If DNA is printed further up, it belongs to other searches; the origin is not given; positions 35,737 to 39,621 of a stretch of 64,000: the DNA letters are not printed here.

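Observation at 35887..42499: Three-gene operon: STAND-gated class III cyclase, unknown HEAT-like protein, variant HD-GYP phosphohydrolase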

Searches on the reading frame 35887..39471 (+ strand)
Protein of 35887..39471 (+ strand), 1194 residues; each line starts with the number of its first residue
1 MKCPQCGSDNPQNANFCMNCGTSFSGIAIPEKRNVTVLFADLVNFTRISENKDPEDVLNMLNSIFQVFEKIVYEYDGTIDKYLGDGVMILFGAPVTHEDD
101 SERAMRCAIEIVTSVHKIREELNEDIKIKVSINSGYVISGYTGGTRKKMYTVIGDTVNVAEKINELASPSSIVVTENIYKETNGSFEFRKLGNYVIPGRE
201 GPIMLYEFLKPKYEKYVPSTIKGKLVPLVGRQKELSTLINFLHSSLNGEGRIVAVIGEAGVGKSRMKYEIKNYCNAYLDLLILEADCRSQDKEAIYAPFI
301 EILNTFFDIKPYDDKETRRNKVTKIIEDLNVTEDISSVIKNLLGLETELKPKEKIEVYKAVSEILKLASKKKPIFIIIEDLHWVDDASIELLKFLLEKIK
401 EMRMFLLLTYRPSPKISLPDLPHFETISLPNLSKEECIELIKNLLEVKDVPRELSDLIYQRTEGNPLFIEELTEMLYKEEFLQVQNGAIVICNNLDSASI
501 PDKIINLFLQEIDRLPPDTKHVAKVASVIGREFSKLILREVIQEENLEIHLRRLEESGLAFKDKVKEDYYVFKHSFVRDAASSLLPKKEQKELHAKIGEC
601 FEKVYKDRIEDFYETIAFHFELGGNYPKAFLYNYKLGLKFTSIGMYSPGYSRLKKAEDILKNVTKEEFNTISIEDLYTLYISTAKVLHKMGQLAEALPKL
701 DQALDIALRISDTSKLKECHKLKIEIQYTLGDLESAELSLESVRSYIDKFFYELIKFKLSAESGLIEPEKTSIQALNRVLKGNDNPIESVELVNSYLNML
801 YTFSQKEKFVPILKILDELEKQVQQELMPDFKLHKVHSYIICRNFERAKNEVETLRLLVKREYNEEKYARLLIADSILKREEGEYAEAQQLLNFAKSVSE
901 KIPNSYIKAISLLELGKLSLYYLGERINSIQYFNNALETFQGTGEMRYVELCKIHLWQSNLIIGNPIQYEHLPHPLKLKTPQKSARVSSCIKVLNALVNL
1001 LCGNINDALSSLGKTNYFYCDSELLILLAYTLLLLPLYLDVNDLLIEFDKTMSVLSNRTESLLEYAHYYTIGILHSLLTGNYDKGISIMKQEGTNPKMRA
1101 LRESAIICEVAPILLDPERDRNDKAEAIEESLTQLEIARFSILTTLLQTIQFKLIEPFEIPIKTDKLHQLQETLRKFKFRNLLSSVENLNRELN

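Call 7: search_protein_families(library=pfam, proteins=[window:35887-39471:+], max_evalue=0.1)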
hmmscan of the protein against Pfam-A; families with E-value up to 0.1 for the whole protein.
window:35887-39471:+ (1194 aa): 15 families
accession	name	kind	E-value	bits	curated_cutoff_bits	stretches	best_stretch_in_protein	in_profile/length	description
PF00211.25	Guanylate_cyc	-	1.3e-31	110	21.9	1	30-206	4-179/183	Adenylate and Guanylate cyclase catalytic domain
PF13191.12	AAA_16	-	1.8e-20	74.5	32.6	1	227-398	1-158/167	AAA ATPase domain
PF13424.12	TPR_12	-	5.2e-09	36.6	30.1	2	879-940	13-75/77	Tetratricopeptide repeat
PF13240.11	Zn_Ribbon_1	-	2.8e-07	30.6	25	1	2-23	1-22/23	zinc-ribbon domain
PF00931.28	NB-ARC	-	1.6e-05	24.7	23.5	1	232-483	2-212/248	NB-ARC domain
PF12773.13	DZR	-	6.6e-05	23.4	27.3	1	3-24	1-22/45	Double zinc ribbon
PF17874.7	TPR_MalT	-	7.3e-05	22.6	45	1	678-826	123-273/336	MalT-like TPR region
PF13401.12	AAA_22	-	0.00016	22.5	27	1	250-407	5-121/130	AAA domain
PF10602.15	RPN7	-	0.00067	19.8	29.6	0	820-893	64-137/174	26S proteasome subunit RPN7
PF12895.13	ANAPC3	-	0.00073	20.2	27.2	0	870-918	26-72/82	Anaphase-promoting complex, cyclosome, subunit 3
PF24463.1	DUF7577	-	0.00073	19.5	28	1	2-23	4-25/27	Domain of unknown function (DUF7577)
PF13248.11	Zn_ribbon_3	-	0.0099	15.8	27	1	2-22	4-24/26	zinc-ribbon domain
PF07719.23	TPR_2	-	0.016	15.7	27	0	680-706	4-30/34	Tetratricopeptide repeat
PF25058.1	ARM_TT21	-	0.018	15.4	27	0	667-743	47-120/155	Tetratricopeptide repeat protein 21 ARM repeat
PF14952.11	zf-tcix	-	0.081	12.9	31.2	0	2-20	12-32/42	Putative treble-clef, zinc-finger, Zn-binding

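Call 8: search_protein_families(library=ncbifam, proteins=[window:35887-39471:+], max_evalue=0.1)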
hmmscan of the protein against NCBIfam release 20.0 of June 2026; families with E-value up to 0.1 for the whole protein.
window:35887-39471:+ (1194 aa): 4 families
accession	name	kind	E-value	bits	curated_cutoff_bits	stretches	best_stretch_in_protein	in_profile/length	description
TIGR03903.1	TOMM_kin_cyc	equivalog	5.6e-74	249.7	705.75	1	31-629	284-890/1267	TOMM system kinase/cyclase fusion protein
NF003420.0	PRK04841.1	equivalog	3.7e-05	21.9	537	1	364-597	112-347/903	HTH-type transcriptional regulator MalT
NF058673.1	LipAdnlyCyLipJMY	equivalog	0.00068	18.4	800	1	28-205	289-446/449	bifunctional lipase/adenylate cyclase LipJ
NF011149.0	PRK14559.1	equivalog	0.0015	17.3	374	1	2-25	3-26/642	serine/threonine phosphatase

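Call 9: search_protein_families(library=padloc, proteins=[window:35887-39471:+], max_evalue=0.1)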
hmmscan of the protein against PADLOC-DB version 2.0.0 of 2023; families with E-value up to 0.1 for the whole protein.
window:35887-39471:+ (1194 aa): 11 families
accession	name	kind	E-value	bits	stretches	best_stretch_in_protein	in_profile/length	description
PDLC00734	PycC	-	3.6e-22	77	1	29-162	184-319/374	Pycsar cyclase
PDLC02367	PycC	-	8.8e-19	65.8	1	35-189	44-199/226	-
PDLC02369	PycC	-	4.5e-14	50.6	1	33-183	45-192/248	-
PDLC02370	PycC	-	1.1e-13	49.2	1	32-189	79-245/340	-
PDLC00766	PycC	-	5.1e-13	47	1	34-190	43-203/232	Pycsar cyclase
PDLC00765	PycC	-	4.3e-12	43.8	1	34-182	257-412/477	Pycsar cyclase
PDLC02366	PycC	-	1.1e-09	35.8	1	34-184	277-435/486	-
PDLC00764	PycC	-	2.3e-08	31.4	1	31-181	91-252/449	Pycsar cyclase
PDLC00763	PycC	-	8.5e-06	23.3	1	33-182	52-207/268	Pycsar cyclase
PDLC00767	PycC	-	3.3e-05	21.4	1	31-184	89-251/337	Pycsar cyclase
PDLC00762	PycC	-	0.012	12.4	1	41-179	60-203/508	Pycsar cyclase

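Call 35: search_solved_structures(query=window:35887-39471:+, max_evalue=0.00001, show_alignments=2)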
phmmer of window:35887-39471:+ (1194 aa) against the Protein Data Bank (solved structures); distinct sequences matched with E-value up to 0.00001: 54.
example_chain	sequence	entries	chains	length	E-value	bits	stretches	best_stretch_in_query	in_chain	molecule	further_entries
2w01_A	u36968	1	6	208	6.2e-25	90.5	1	31-180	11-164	ADENYLATE CYCLASE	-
6fht_A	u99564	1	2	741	2.7e-24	88.4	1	31-179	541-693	Bacteriophytochrome,Adenylate cyclase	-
3r5g_A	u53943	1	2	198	2.7e-22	81.7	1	31-209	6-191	CyaB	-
8buz_A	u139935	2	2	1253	2e-21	78.8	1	24-187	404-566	Adenylate cyclase type 8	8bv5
8sl3_A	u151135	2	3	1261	4.1e-20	74.5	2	24-188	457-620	Adenylate cyclase type 5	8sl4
1wc0_A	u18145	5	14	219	6.9e-20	73.8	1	29-178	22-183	ADENYLATE CYCLASE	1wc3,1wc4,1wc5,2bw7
1wc1_A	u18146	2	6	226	7.9e-20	73.6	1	30-178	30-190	ADENYLATE CYCLASE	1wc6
7pd4_A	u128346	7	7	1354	1.1e-19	73.1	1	22-188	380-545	Adenylate cyclase 9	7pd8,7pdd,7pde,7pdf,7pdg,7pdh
6r4o_A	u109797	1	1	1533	1.8e-19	72.4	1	23-188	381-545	Adenylate cyclase 9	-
6r3q_A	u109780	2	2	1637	1.8e-19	72.4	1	23-188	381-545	Adenylate cyclase 9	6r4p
9u3p_A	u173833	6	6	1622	2.7e-19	71.8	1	23-188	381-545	Adenylate cyclase type 9,Protein M2-1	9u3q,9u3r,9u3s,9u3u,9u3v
5oyh_A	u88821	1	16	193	4.8e-19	71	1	31-206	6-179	Nucleotide cyclase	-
3et6_A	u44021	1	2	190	9e-19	70.1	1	31-203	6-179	Soluble guanylyl cyclase beta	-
6sir_A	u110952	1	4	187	1.9e-18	69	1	31-199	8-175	Nucleotide cyclase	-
6aoa_A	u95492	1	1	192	2.5e-18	68.6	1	31-206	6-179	Bacterio-rhodopsin/guanylyl cyclase 1 fusion protein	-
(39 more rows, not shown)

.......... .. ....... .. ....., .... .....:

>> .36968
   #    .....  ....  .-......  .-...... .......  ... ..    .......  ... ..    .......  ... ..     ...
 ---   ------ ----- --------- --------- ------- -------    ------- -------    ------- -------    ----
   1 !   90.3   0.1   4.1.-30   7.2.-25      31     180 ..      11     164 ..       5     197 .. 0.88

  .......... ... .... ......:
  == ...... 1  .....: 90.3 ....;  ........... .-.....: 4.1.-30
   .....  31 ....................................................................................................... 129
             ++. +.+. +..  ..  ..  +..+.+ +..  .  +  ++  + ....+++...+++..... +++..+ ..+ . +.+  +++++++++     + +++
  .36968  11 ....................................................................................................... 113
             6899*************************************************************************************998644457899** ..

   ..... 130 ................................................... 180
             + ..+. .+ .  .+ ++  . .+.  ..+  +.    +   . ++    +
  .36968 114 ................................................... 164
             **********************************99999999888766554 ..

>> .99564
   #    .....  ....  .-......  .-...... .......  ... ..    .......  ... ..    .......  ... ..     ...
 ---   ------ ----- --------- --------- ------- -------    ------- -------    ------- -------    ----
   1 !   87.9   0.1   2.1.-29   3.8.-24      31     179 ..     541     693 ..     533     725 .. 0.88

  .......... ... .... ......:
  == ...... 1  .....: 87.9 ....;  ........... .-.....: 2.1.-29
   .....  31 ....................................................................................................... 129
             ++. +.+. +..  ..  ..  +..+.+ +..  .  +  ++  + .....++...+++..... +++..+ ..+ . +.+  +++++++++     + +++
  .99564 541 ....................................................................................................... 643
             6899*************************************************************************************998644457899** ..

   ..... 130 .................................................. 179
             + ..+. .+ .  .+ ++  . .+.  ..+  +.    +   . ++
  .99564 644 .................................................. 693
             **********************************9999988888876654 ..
